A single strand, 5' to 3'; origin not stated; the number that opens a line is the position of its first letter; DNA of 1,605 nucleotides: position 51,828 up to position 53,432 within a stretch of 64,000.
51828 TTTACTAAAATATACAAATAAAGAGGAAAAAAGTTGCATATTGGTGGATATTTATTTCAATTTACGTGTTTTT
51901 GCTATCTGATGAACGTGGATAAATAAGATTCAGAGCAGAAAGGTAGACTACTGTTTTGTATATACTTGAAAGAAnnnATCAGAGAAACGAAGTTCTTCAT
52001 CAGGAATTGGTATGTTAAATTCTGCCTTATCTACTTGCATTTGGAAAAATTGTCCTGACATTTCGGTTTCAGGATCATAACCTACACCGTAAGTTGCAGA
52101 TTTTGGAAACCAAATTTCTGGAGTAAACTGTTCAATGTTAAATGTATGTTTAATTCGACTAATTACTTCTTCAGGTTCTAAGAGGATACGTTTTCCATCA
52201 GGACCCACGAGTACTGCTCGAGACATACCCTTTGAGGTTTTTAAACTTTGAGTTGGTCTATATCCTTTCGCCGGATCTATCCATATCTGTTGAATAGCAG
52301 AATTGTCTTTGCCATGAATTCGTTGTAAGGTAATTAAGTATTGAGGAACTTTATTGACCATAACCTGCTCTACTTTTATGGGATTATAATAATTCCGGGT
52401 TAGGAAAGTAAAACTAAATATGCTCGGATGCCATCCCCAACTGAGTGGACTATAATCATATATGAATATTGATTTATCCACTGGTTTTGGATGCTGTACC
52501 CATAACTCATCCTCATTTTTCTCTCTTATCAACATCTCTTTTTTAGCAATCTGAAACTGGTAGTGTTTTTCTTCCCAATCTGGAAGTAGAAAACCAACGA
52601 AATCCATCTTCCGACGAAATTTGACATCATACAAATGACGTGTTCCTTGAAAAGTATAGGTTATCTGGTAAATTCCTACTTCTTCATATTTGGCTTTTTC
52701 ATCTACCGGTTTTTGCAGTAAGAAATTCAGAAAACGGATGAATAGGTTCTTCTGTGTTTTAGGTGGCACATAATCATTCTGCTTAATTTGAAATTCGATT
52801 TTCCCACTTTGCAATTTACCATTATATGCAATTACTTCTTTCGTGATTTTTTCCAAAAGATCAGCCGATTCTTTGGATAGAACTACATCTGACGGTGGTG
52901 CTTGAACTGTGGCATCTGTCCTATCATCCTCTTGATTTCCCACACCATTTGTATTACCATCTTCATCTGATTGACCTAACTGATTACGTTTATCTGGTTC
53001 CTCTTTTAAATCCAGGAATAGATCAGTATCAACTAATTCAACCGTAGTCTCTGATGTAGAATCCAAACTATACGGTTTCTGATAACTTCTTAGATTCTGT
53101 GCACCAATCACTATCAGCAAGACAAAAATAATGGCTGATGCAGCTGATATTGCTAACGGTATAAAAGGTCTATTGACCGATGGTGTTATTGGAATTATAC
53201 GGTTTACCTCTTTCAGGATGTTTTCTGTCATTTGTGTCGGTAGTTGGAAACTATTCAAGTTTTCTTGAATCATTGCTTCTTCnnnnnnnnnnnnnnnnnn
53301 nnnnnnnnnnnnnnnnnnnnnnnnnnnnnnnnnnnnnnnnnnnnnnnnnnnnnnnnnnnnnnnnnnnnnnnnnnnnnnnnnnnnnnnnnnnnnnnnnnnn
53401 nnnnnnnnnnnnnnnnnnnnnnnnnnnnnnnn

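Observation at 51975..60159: Three tandem genes fuse an ECF sigma factor to a TM helix and a periplasmic sensor domain, two with BNR propellers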

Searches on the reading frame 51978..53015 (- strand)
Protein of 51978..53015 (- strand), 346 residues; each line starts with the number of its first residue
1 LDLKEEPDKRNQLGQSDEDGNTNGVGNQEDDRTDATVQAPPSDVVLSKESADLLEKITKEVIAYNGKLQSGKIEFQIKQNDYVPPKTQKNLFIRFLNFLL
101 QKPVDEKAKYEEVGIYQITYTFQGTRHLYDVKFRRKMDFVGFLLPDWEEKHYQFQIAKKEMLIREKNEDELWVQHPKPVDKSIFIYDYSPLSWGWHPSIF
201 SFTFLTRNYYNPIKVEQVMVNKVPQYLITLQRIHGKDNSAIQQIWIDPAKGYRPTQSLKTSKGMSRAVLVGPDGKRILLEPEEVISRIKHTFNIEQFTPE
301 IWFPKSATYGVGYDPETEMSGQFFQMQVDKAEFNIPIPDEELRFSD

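Call 18: find_homologous_proteins(query=window:51978-53015:-, max_evalue=0.001)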
Query window:51978-53015:- (346 aa): 17 proteins with E <= 0.001 among 823 candidates.
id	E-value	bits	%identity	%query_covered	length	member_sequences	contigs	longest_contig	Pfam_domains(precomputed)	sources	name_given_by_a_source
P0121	1.4e-90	322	51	89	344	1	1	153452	-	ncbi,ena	-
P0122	1.3e-83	299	49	93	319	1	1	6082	-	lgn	-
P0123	1.4e-83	299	49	89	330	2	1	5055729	-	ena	-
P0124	1.7e-83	299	48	93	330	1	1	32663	-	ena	-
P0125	7.7e-82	293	48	89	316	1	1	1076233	-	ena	-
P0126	2.8e-79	285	48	88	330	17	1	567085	-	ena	-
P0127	7.3e-79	284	48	88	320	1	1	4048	-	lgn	-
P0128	2.1e-78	282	48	89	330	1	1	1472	-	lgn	-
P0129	7.1e-77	277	48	88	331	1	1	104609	-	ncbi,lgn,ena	-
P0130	3.4e-76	275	48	88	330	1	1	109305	-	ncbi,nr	ncbi:hypothetical protein C6497_16165 [Candidatus Poribacteria bacterium]|nr:MAG: hypothetical prote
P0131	6.0e-76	274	45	91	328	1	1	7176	-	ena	-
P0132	3.8e-74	268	46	88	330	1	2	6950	-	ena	-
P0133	5.5e-74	268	45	88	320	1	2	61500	-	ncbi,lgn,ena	-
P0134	5.1e-73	264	45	93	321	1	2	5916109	-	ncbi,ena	-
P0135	3.6e-71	258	46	88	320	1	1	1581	-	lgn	-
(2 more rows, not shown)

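Call 23: find_encoding_contigs(protein=P0121, flank=8000, max_places=3)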
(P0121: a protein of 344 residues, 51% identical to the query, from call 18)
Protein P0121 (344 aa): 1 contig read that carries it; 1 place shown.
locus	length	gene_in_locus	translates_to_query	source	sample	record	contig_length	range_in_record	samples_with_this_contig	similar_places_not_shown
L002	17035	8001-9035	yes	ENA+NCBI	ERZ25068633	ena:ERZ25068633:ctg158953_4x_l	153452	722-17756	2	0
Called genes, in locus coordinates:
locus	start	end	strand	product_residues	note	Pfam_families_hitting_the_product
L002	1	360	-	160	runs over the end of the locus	PF04238:DUF420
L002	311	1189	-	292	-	PF05721:PhyH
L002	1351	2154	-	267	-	PF05721:PhyH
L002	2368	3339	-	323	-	PF04909:Amidohydro_2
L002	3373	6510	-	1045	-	PF00580:UvrD-helicase, PF01443:Viral_helicase1 (faint), PF13086:AAA_11 (weak), PF13245:AAA_19, PF13361:UvrD_C, PF00929:RNase_T, PF13538:UvrD_C_2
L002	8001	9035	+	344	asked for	-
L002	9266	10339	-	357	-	PF01142:TruD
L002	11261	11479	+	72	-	-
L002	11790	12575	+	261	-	-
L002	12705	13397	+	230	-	-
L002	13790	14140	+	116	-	PF04542:Sigma70_r2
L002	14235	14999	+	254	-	-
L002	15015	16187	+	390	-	-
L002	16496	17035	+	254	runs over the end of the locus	PF13385:Laminin_G_3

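Call 39: predict_structure(alignment_id=A4)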
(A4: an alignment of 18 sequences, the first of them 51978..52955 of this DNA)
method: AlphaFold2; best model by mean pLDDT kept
length: 326 residues; sequences in the alignment: 18
mean_pLDDT: 54.0   pTM: 0.42
mean pLDDT of the five models: 54.0, 51.7, 49.2, 46.9, 45.8
residues with pLDDT >= 90: 5; 70-90: 81; 50-70: 72; < 50: 168
segments of 3 or more residues with pLDDT < 50: 1-26, 47-132, 134-137, 139-141, 157-181, 298-300, 310-326
pLDDT, mean of each block of 10 residues (from residue 1): 23 35 47 56 47 39 33 35 31 34 37 34 37 47 60 52 34 37 59 82 86 84 84 82 85 88 83 68 65 55 53 45 36
secondary structure, 60 per line:
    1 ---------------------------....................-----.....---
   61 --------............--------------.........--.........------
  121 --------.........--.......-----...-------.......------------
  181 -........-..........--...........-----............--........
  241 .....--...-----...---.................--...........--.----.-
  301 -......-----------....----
elements in order: H28-47 E53-57 H69-80 E95-103 E106-114 E129-137 E140-146 E152-154 H162-168 H182-189 E191-200 E203-213 E219-227 E233-245 E248-250 E256-258 E262-278 E281-291 E302-307 H319-322

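Call 41: search_protein_families(library=pfam, alignment_id=A4, max_evalue=1)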
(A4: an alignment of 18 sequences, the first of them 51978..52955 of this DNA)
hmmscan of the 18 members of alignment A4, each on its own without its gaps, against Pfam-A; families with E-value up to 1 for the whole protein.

A. member 1, window:51978-52955:- (326 aa): 1 family
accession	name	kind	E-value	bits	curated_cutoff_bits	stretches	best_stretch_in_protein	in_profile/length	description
PF25677.1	Chimallin_Phikzvirus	-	0.26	9.8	27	1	193-233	400-438/627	Phikzvirus chimallin family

B. families by the number of members that match (of 18 scanned): 8 families
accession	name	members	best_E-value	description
PF19275.4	HflX_C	2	0.19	HflX C-terminal domain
PF17131.11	LolA_like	1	0.015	Outer membrane lipoprotein-sorting protein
PF19004.6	DUF5733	1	0.029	Family of unknown function (DUF5733)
PF22642.1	MinC_N_1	1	0.063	Cell-division inhibitor MinC, N-terminal domain-like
PF24993.1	GNC1_N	1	0.071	Stalled ribosome sensor GCN1 N-terminal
PF03357.26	Snf7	1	0.11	Snf7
PF25677.1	Chimallin_Phikzvirus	1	0.26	Phikzvirus chimallin family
PF08048.17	RepA1_leader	1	0.6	Tap RepA1 leader peptide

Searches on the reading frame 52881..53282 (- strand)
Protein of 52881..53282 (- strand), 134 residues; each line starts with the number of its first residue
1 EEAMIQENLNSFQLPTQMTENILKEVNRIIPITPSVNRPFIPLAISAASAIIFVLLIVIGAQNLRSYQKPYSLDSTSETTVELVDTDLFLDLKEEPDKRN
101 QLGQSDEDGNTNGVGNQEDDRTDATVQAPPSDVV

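Call 65: search_protein_families(library=pfam, proteins=[window:52881-53282:-], max_evalue=10)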
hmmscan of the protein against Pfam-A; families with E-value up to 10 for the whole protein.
seq(134 aa): 0 families
